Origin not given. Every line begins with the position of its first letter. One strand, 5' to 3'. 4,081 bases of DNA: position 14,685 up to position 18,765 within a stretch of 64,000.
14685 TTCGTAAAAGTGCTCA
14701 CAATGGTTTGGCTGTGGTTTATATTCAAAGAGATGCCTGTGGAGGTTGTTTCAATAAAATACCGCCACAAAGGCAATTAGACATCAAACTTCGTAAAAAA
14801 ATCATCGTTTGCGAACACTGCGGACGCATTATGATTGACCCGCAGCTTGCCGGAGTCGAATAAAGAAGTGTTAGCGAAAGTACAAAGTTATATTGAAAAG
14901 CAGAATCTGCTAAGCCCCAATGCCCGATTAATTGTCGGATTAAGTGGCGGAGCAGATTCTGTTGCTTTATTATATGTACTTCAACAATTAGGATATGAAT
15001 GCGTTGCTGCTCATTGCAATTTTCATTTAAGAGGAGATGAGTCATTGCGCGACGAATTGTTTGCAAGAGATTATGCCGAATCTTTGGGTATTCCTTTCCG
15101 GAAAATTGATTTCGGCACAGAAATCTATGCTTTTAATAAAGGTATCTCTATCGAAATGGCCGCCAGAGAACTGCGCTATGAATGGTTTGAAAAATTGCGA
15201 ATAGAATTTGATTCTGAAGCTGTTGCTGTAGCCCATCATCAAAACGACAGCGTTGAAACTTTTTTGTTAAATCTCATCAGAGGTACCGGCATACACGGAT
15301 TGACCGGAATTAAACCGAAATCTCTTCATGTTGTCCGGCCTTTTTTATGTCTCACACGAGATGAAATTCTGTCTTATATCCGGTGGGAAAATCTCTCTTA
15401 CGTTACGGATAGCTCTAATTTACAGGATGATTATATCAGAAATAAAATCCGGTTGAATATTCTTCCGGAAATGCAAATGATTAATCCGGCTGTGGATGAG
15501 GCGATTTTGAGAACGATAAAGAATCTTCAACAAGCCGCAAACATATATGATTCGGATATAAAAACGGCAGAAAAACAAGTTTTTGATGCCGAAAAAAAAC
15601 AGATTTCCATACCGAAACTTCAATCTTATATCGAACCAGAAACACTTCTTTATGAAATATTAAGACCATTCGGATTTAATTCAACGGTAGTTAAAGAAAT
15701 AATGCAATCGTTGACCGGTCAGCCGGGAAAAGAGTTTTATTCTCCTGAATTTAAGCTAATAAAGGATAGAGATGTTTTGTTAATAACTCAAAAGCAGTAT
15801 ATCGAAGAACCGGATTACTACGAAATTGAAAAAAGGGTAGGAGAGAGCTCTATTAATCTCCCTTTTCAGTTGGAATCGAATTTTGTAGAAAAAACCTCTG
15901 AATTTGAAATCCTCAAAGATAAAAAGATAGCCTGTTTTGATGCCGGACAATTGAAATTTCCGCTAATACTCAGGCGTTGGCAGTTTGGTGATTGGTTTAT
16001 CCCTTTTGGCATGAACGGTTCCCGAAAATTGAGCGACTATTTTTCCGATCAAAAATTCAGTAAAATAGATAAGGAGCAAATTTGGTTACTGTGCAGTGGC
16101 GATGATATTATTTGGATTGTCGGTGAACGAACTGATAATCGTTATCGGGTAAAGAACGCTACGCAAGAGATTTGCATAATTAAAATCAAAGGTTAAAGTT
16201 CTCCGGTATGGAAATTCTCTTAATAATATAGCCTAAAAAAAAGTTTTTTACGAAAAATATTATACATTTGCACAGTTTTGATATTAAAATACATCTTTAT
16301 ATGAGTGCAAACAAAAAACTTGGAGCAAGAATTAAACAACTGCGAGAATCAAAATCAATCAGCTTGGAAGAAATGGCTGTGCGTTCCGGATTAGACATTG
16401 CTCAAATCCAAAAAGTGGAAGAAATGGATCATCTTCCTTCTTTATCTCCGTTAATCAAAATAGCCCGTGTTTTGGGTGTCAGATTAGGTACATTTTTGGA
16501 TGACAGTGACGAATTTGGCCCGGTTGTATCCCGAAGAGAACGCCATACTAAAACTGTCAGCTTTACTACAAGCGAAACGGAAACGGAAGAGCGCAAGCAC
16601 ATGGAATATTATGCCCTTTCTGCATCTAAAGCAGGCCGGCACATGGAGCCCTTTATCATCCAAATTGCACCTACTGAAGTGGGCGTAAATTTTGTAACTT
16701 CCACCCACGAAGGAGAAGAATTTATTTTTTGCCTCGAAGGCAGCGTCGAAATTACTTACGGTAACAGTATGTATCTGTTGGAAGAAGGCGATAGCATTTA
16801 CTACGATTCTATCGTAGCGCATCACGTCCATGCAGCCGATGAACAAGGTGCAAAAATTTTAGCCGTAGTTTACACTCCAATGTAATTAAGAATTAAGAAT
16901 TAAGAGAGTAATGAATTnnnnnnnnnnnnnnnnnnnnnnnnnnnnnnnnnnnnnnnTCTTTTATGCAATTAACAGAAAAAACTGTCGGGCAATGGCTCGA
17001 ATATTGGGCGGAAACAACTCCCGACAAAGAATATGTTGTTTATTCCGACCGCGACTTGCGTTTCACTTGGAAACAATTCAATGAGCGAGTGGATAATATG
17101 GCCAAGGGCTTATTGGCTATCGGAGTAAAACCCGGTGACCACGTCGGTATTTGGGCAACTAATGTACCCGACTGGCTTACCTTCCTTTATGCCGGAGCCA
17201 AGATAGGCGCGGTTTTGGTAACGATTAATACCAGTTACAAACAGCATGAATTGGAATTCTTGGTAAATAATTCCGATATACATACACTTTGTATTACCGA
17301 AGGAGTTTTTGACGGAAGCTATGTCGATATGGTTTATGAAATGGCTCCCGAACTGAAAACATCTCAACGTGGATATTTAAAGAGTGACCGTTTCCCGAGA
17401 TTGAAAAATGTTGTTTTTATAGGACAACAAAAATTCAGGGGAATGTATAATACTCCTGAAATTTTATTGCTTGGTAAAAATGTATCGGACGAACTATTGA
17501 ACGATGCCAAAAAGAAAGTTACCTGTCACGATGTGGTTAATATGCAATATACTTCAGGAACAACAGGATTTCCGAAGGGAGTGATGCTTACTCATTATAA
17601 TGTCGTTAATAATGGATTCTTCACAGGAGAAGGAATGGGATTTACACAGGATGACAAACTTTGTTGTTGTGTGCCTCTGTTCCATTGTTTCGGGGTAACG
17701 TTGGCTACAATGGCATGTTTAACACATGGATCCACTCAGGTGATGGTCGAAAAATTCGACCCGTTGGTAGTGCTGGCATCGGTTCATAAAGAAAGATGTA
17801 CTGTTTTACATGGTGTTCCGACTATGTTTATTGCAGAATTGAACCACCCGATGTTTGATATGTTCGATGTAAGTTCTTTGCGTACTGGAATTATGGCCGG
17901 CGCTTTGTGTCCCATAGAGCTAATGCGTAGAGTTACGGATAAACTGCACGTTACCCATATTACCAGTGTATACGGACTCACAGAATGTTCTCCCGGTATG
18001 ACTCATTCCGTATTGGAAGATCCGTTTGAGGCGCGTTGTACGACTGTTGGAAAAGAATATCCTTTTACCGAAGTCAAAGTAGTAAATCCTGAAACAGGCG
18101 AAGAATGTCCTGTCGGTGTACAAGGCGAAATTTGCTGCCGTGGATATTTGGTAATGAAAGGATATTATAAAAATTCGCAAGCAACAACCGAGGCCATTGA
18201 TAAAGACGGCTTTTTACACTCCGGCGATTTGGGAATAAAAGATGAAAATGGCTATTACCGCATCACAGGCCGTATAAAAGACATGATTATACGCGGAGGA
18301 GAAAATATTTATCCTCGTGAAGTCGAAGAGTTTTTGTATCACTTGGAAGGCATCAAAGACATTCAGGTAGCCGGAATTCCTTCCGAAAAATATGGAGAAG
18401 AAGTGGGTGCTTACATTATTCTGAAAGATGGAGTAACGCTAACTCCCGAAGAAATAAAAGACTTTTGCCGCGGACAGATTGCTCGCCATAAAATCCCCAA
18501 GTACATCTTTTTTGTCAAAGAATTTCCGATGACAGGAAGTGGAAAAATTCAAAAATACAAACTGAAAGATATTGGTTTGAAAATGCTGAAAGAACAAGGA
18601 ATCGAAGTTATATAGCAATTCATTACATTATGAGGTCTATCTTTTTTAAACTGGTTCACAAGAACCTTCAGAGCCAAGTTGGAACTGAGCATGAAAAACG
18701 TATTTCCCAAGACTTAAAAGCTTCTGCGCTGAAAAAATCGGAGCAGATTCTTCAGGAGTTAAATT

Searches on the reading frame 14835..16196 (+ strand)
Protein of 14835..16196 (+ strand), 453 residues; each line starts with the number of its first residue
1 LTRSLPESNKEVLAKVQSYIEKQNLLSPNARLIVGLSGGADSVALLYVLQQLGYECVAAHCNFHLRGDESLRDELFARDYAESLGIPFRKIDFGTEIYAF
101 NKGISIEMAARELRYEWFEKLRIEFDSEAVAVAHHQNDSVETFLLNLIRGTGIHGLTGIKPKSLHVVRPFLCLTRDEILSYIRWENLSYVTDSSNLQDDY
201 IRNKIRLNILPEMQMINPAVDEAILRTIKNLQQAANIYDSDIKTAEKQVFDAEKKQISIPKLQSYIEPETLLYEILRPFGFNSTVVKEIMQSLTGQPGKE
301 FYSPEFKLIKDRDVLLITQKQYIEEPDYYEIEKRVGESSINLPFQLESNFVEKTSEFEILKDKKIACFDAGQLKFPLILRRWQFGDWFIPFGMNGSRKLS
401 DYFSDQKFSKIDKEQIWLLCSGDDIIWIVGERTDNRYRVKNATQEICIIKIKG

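Call 10: search_protein_families(library=pfam, proteins=[window:14835-16196:+], max_evalue=0.0001)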
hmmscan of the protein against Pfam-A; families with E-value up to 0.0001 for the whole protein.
window:14835-16196:+ (453 aa): 2 families
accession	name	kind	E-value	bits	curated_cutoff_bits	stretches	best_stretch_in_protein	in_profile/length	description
PF01171.26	ATP_bind_3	-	1.1e-45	156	27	1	32-207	2-181/182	PP-loop family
PF11734.13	TilS_C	-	5.6e-07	29.3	22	1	378-445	2-69/74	TilS substrate C-terminal domain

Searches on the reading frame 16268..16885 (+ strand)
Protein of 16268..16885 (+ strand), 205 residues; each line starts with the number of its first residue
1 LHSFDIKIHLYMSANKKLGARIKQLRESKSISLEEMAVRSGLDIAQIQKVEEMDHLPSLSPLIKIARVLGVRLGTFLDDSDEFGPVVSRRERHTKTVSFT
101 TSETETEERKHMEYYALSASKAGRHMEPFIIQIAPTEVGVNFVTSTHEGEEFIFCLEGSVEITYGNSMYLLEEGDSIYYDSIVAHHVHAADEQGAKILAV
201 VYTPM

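Call 10: search_protein_families(library=pfam, proteins=[window:16268-16885:+], max_evalue=0.0001)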
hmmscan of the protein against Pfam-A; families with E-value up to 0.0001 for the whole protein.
window:16268-16885:+ (205 aa): 4 families
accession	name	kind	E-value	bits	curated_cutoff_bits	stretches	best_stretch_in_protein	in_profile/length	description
PF07883.17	Cupin_2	-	2.1e-13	50.2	27.2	1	144-201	13-70/70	Cupin domain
PF01381.28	HTH_3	-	2.8e-10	40.5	23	1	22-74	1-53/55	Helix-turn-helix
PF13560.12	HTH_31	-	3.5e-07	30.9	27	1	18-71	2-56/64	Helix-turn-helix domain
PF13443.12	HTH_26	-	1.4e-05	25.6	22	1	21-81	1-62/63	Cro/C1-type HTH DNA-binding domain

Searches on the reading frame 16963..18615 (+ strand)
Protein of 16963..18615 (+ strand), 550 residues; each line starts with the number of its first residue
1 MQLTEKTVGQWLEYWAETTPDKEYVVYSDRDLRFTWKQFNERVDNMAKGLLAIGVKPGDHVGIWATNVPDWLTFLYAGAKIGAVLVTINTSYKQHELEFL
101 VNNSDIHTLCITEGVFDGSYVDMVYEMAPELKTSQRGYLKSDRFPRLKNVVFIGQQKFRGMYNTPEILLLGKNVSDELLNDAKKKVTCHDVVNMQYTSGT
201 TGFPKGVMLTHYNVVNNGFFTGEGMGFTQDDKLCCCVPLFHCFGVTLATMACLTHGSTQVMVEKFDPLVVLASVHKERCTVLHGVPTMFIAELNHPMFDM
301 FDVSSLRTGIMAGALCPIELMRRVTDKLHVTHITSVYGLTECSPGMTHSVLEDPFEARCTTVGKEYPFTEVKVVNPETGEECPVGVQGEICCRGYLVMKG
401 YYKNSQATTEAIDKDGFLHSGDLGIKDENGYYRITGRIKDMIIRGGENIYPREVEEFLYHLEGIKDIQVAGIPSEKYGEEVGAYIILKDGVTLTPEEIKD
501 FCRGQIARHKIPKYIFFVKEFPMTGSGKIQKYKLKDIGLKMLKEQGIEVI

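Call 10: search_protein_families(library=pfam, proteins=[window:16963-18615:+], max_evalue=0.0001)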
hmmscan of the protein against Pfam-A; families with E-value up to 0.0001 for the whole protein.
window:16963-18615:+ (550 aa): 2 families
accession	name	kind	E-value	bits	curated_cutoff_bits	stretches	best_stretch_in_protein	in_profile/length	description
PF00501.34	AMP-binding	-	1.1e-96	324.4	29.9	1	13-402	2-384/384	AMP-binding enzyme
PF13193.12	AMP-binding_C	-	4.1e-16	60.1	24.5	1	453-528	1-76/76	AMP-binding enzyme C-terminal domain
